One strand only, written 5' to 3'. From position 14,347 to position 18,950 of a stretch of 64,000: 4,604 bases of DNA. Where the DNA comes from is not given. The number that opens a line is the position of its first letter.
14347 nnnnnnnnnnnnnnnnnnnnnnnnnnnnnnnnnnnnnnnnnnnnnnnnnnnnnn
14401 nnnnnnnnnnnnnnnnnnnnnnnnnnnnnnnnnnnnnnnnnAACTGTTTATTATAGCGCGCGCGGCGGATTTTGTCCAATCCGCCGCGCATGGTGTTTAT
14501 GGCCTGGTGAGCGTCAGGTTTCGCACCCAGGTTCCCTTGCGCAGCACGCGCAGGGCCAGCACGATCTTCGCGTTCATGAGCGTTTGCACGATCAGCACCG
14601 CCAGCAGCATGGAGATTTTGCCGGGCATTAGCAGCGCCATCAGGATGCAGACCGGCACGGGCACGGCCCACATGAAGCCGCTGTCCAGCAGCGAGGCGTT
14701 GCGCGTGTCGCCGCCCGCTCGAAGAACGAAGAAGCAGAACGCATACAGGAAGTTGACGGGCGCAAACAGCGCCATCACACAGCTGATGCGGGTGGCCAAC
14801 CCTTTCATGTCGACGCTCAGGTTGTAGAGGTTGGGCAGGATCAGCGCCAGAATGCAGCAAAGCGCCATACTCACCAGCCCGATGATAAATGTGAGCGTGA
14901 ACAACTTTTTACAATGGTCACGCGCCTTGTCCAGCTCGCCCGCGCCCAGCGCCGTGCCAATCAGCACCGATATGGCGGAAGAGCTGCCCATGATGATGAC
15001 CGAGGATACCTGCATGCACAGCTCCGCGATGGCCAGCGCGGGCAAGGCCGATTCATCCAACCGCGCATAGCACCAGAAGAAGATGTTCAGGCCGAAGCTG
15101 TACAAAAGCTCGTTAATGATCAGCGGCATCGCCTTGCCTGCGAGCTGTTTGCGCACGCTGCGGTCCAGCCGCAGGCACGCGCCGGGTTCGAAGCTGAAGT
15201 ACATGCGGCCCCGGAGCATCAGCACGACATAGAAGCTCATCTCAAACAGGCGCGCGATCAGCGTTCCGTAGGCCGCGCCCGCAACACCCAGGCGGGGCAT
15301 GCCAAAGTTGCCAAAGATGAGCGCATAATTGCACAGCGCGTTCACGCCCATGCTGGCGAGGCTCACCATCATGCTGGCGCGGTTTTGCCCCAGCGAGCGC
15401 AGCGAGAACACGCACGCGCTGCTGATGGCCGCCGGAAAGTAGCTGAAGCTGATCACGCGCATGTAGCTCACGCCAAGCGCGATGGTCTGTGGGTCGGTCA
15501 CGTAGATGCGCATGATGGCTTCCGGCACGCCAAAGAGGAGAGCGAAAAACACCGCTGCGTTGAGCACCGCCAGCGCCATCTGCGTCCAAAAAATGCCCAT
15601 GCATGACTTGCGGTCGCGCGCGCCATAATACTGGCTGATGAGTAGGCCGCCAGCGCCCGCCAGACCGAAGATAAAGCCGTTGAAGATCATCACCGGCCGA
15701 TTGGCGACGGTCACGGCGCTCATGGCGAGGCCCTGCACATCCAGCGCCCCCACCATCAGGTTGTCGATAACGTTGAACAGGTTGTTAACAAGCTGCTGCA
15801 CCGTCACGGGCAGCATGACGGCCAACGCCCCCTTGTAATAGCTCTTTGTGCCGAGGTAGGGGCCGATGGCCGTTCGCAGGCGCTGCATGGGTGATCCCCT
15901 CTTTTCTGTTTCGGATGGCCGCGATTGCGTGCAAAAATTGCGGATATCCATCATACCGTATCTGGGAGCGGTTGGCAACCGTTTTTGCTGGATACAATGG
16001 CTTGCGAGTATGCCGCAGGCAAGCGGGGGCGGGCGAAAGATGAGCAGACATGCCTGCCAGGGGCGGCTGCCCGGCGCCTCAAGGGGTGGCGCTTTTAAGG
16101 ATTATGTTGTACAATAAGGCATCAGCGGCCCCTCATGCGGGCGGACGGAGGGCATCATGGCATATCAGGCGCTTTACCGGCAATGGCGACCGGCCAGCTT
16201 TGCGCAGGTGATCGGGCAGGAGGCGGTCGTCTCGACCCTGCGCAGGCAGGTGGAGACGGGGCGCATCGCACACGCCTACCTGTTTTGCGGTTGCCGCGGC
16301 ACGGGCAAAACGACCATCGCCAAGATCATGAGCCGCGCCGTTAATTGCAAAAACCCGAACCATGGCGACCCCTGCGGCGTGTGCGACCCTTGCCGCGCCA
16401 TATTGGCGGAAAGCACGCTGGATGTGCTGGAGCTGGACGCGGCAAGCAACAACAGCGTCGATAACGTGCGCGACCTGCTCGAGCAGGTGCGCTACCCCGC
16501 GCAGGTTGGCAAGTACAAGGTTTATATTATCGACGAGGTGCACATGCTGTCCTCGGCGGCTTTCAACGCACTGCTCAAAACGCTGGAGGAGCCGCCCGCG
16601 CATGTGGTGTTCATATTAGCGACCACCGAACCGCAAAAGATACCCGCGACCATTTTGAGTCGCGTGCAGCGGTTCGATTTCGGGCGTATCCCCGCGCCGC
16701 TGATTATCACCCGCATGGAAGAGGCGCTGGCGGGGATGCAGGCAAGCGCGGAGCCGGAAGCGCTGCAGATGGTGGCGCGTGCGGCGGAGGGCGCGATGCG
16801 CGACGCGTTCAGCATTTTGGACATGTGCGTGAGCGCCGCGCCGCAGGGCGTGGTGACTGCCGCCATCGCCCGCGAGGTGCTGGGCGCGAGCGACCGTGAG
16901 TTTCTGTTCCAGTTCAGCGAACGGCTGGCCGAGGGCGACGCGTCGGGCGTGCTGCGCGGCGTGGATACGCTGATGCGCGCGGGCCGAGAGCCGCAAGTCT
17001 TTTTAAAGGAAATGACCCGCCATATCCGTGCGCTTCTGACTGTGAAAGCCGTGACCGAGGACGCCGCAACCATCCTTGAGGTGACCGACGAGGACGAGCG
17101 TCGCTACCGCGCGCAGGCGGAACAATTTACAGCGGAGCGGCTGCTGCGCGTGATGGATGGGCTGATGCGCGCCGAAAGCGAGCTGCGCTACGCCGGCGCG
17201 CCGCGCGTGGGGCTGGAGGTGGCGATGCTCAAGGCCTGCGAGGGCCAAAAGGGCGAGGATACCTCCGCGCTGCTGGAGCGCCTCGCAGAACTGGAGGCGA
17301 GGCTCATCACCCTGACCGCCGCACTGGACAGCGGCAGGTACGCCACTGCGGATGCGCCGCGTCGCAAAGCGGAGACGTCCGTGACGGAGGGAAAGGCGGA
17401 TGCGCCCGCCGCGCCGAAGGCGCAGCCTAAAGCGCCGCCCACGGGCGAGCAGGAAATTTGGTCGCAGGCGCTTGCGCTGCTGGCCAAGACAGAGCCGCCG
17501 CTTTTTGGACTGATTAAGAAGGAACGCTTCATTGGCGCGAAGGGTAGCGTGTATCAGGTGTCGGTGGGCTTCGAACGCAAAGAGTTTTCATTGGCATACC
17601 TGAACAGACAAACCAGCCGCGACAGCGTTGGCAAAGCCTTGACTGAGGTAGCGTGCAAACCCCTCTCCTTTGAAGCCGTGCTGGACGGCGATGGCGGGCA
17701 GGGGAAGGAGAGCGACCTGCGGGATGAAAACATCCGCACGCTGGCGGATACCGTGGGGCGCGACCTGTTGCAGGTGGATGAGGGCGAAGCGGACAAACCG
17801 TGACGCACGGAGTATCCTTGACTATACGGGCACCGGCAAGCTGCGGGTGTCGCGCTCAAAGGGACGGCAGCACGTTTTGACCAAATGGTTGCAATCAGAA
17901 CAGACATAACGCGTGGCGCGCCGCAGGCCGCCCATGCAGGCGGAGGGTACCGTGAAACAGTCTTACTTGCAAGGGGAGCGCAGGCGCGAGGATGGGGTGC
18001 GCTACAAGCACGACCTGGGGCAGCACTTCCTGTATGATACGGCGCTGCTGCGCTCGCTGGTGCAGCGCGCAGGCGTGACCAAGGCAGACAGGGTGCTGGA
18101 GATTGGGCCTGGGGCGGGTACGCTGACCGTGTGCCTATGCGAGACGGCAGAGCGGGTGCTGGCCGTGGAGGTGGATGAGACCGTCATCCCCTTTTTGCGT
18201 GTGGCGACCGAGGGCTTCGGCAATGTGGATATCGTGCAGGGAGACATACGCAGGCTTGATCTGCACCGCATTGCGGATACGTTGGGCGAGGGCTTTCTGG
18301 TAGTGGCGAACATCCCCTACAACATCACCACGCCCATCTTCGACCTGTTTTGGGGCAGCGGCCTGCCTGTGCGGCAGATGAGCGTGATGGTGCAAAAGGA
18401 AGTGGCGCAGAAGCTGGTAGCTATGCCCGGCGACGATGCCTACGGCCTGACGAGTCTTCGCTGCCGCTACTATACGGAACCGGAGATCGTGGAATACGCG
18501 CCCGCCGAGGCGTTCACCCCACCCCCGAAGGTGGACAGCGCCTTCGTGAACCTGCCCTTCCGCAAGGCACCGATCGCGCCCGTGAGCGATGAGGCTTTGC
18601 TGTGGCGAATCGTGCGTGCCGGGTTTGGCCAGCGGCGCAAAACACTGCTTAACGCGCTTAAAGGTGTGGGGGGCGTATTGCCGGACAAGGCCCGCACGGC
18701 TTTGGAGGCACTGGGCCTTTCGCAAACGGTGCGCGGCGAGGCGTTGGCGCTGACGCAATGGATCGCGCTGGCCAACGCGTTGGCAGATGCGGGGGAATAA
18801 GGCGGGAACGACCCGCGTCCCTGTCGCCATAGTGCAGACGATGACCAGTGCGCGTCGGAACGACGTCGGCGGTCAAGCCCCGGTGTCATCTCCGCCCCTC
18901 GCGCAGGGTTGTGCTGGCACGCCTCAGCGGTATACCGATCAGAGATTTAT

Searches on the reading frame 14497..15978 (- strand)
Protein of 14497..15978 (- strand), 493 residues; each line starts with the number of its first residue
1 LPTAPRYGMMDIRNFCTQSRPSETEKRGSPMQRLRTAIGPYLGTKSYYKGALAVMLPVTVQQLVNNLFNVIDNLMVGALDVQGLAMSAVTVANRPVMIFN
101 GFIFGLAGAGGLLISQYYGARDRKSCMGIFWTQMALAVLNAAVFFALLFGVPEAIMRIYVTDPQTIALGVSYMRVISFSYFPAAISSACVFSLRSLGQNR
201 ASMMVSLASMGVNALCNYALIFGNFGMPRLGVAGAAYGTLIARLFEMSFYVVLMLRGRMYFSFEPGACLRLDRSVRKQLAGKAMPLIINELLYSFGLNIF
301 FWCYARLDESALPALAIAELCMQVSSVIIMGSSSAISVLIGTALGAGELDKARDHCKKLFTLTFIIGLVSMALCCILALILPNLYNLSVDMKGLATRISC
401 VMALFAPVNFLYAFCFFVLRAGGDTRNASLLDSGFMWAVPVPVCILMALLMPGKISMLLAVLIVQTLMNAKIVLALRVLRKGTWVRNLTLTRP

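Call 15: search_protein_families(library=ncbifam, proteins=[window:14497-15978:-], max_evalue=1)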
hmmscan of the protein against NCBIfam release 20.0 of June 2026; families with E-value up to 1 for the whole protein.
window:14497-15978:- (493 aa): 7 families
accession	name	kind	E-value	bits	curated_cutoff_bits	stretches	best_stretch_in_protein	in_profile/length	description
TIGR00797.1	matE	subfamily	6.6e-45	153.7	147.4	1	57-450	1-387/396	MATE family efflux transporter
NF052396.1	MATE_WgkD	equivalog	6.6e-19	68.2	510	1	55-424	9-371/428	tryglysin-associated MATE efflux transporter WgkD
NF001214.0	PRK00187.1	equivalog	2e-15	56.7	449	1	52-453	13-417/464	NorM family multidrug efflux MATE transporter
NF041801.1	MATE_SolL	equivalog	1.2e-12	47.4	780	2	51-254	22-223/458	solanimycin export family MATE transporter SolL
NF007562.1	PRK10189.1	equivalog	3.4e-12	45.9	465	1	53-463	31-444/470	EmmdR/YeeO family multidrug/toxin efflux MATE transporter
NF000263.1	MATE_multi_NorM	equivalog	8.3e-11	41.9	950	1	53-465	22-433/459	multidrug efflux MATE transporter NorM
NF007130.1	PRK09575.1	equivalog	5.9e-10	39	445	1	53-386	10-338/435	MATE family efflux transporter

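Call 16: search_protein_families(library=pfam, proteins=[window:14497-15978:-], max_evalue=1)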
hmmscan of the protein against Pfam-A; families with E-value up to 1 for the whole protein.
window:14497-15978:- (493 aa): 2 families
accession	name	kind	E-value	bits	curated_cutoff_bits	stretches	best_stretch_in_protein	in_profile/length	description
PF01554.23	MatE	-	4.1e-37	127.8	24.9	2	57-218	1-160/161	MatE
PF12089.13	DUF3566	-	0.0068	17.2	22.2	1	355-393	72-110/118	Transmembrane domain of unknown function (DUF3566)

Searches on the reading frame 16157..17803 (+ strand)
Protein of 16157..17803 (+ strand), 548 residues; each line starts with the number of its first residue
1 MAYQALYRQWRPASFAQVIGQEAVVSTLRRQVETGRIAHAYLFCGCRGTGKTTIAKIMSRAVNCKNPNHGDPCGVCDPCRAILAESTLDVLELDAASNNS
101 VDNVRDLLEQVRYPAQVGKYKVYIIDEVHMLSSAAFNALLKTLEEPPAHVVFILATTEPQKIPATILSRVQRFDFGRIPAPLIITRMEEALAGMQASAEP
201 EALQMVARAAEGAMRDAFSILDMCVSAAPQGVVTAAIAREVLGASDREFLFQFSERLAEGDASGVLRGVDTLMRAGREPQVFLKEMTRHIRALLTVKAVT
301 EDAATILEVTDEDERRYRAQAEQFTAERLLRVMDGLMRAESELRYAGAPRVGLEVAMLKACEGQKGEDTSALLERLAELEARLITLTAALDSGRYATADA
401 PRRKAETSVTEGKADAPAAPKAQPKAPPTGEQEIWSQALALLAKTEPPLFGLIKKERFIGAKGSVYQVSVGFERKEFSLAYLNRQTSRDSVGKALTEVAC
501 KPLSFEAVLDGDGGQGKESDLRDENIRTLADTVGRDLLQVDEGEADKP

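Call 15: search_protein_families(library=ncbifam, proteins=[window:16157-17803:+], max_evalue=1)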
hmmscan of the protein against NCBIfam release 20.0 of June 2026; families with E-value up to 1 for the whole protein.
window:16157-17803:+ (548 aa): 79 families (the best 25 are shown)
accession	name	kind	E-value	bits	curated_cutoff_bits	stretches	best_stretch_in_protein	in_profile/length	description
NF004046.1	PRK05563.1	equivalog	2.6e-156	521.8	400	1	2-512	1-525/567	DNA polymerase III subunit gamma/tau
NF011526.0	PRK14965.1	equivalog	1.5e-130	436.8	670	1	1-493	1-506/578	DNA polymerase III subunits gamma and tau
TIGR02397.1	dnaX_nterm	equivalog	3.7e-126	421.1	250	1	3-361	1-355/355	DNA polymerase III subunit gamma/tau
NF006585.0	PRK09111.1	equivalog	4.6e-119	398.8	604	1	2-422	26-455/616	DNA polymerase III subunit gamma/tau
NF011512.0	PRK14950.1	equivalog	7.1e-115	385.4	593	1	1-432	1-434/585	DNA polymerase III subunits gamma and tau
NF005942.0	PRK07994.1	equivalog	2e-113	380.7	613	1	1-385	1-380/655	DNA polymerase III subunit gamma/tau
NF011510.0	PRK14948.1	equivalog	2.5e-113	380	593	1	1-380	3-381/640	DNA polymerase III subunit gamma/tau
NF011531.0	PRK14971.1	equivalog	2.4e-110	370.2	685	1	8-427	9-425/614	DNA polymerase III subunit gamma/tau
NF004962.0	PRK06305.1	equivalog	4.1e-107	359.2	559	1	2-407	3-398/465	DNA polymerase III subunits gamma and tau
NF005846.3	PRK07764.1-6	equivalog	3.2e-105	353.6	625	1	5-432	1-431/628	DNA polymerase III subunit gamma and tau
NF011524.0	PRK14963.1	equivalog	2.5e-104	350.6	601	1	5-518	3-504/647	DNA polymerase III subunits gamma and tau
NF011515.0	PRK14954.1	equivalog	1.7e-98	330.8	1117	1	1-428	1-438/620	DNA polymerase III subunits gamma and tau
NF005173.0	PRK06647.1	equivalog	9.7e-98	328.4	623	1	1-403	1-399/568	DNA polymerase III subunits gamma and tau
NF011516.0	PRK14955.1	equivalog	4.7e-97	325.3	560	1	1-371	1-381/397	DNA polymerase III subunits gamma and tau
NF011514.0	PRK14953.1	equivalog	1.3e-96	324.5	536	1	1-360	1-351/488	DNA polymerase III subunits gamma and tau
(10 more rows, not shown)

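Call 16: search_protein_families(library=pfam, proteins=[window:16157-17803:+], max_evalue=1)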
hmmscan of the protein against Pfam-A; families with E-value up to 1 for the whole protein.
window:16157-17803:+ (548 aa): 25 families
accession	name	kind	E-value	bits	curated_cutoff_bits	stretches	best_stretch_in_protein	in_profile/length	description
PF13177.12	DNA_pol3_delta2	-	1.8e-43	148.8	27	1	20-176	1-158/161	DNA polymerase III, delta subunit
PF12169.13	DNA_pol3_gamma3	-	4.3e-21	75.6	24.4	1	233-369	1-136/143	DNA polymerase III subunits gamma and tau domain III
PF00004.35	AAA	-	1.5e-14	55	21.2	1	42-174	2-124/131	ATPase family associated with various cellular activities (AAA)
PF22608.2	DNAX_ATPase_lid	-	2.2e-10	40.6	27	1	183-222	2-41/49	DNA polymerase III clamp loader subunit, ATPase lid domain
PF13604.12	AAA_30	-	5.5e-08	33.2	27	1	42-153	22-122/191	AAA domain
PF13401.12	AAA_22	-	1.9e-07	31.9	27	1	41-157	8-123/130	AAA domain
PF05496.18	RuvB_N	-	5.4e-06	26.7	27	1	11-65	2-60/159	Holliday junction DNA helicase RuvB P-loop domain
PF21694.2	DNA_pol3_delta_C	-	5.1e-05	23.7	27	1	250-358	4-119/121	DNA polymerase III delta subunit, C-terminal domain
PF07728.20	AAA_5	-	5.7e-05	23.6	22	1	42-148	3-95/139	AAA domain (dynein-related subfamily)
PF06068.19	TIP49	-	7.5e-05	22.5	23.8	2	122-156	277-310/347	TIP49 P-loop domain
PF16193.11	AAA_assoc_2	-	0.00035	21.2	34.3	1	195-244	4-57/81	AAA C-terminal domain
PF13245.12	AAA_19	-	0.00052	20.6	25.1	1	39-153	12-123/134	AAA domain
PF13479.12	AAA_24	-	0.0018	18.6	27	1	43-138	7-83/195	AAA domain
PF13173.12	AAA_14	-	0.002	18.6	27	1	40-145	4-87/129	AAA domain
PF13238.12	AAA_18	-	0.0027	18.6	29.4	1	43-127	3-79/128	AAA domain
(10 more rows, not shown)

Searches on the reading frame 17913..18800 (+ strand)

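Call 15: search_protein_families(library=ncbifam, proteins=[window:17913-18800:+], max_evalue=1)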
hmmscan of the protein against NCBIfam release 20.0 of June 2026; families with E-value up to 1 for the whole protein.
window:17913-18800:+ (295 aa): 46 families (the best 25 are shown)
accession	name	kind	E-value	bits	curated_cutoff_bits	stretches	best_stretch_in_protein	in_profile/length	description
TIGR00755.1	ksgA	equivalog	3.6e-66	223.1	171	1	29-290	1-256/256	16S rRNA (adenine(1518)-N(6)/adenine(1519)-N(6))-dimethyltransferase RsmA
NF000499.2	Erm23S_rRNA_broad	equivalog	2.1e-42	145.2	212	1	35-288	1-242/244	23S ribosomal RNA methyltransferase Erm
NF011486.0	PRK14896.1-1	equivalog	1.8e-39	135.5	450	1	25-255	16-239/284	16S ribosomal RNA methyltransferase A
NF000337.1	erm_SHROVE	exception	6e-22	78.2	320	1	32-286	3-246/248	ErmE/ErmH/ErmO/ErmR family 23S rRNA (adenine(2058)-N(6))-methyltransferase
NF012223.0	erm_F_23S_MT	exception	1.1e-21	77.3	575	1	35-214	11-182/266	23S rRNA (adenine(2058)-N(6))-methyltransferase Erm(F)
NF012218.0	erm_38_23S_MT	exception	8.7e-19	67.7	800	1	32-290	8-258/386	23S rRNA (adenine(2058)-N(6))-methyltransferase Erm(38)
NF042988.1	Erm46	exception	1.9e-18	66.7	503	1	32-278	8-238/255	23S rRNA (adenine(2058)-N(6))-methyltransferase Erm(46)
NF042938.1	Erm55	exception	1.3e-16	60.5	525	1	32-253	8-216/270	23S rRNA (adenine(2058)-N(6))-methyltransferase Erm(55)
NF012222.1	erm_A_23S_MT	exception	8.3e-14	51.7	475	1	37-215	10-177/243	23S rRNA (adenine(2058)-N(6))-methyltransferase Erm(A)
NF000024.1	ErmS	exception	1.2e-12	47.7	675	1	30-286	58-305/319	23S rRNA (adenine(2058)-N(6))-methyltransferase Erm(S)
NF000077.1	Erm42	exception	1.3e-12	47.6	600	1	36-174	19-150/303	23S rRNA (adenine(2058)-N(6))-methyltransferase Erm(42)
NF000087.1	ErmO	exception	2.2e-11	43.7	450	1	35-291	11-258/259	23S rRNA (adenine(2058)-N(6))-methyltransferase Erm(O)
NF000468.1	Erm37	exception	1e-10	41.9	350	1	31-218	7-172/179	23S rRNA (adenine(2058)-N(6))-methyltransferase Erm(37)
NF011489.0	PRK14896.1-5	equivalog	2.6e-10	40.3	236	1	34-214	2-155/217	16S ribosomal RNA methyltransferase A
NF000412.1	Erm43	exception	2.3e-09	37.2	500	1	37-227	10-188/243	23S rRNA (adenine(2058)-N(6))-methyltransferase Erm(43)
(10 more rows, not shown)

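Call 16: search_protein_families(library=pfam, proteins=[window:17913-18800:+], max_evalue=1)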
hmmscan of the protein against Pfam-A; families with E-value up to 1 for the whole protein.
window:17913-18800:+ (295 aa): 12 families
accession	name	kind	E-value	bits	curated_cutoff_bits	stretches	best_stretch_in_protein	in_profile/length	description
PF00398.26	RrnaAD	-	1.6e-52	178.6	24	1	31-291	4-262/263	Ribosomal RNA adenine dimethylase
PF13649.12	Methyltransf_25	-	0.00011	23.2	27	1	61-117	1-60/97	Methyltransferase domain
PF05401.17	NodS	-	0.00039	20.8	24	1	56-124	42-110/201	Nodulation protein S (NodS)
PF08241.18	Methyltransf_11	-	0.00078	20.5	21.2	1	62-117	1-56/95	Methyltransferase domain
PF01135.25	PCMT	-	0.0027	17.9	20.3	1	49-111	68-132/210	Protein-L-isoaspartate(D-aspartate) O-methyltransferase (PCMT)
PF02475.24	TRM5-TYW2_MTfase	-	0.022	15.2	28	1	25-123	4-107/164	TRM5/TYW2 methyltransferase domain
PF13847.12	Methyltransf_31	-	0.027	14.6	27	1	57-122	3-72/145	Methyltransferase domain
PF05175.20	MTS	-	0.093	12.8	23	1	46-94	24-70/170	Methyltransferase small domain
PF05219.18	DREV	-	0.11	12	26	1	51-95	88-132/265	DREV methyltransferase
PF01861.22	BpsA_C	-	0.15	11.8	27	1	59-114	46-103/243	Branched-chain polyamine synthase A C-terminal domain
PF02390.23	Methyltransf_4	-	0.33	10.8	24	1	60-113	4-61/173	Putative methyltransferase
PF05958.17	tRNA_U5-meth_tr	-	0.34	10.3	23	1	56-108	200-254/357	tRNA (Uracil-5-)-methyltransferase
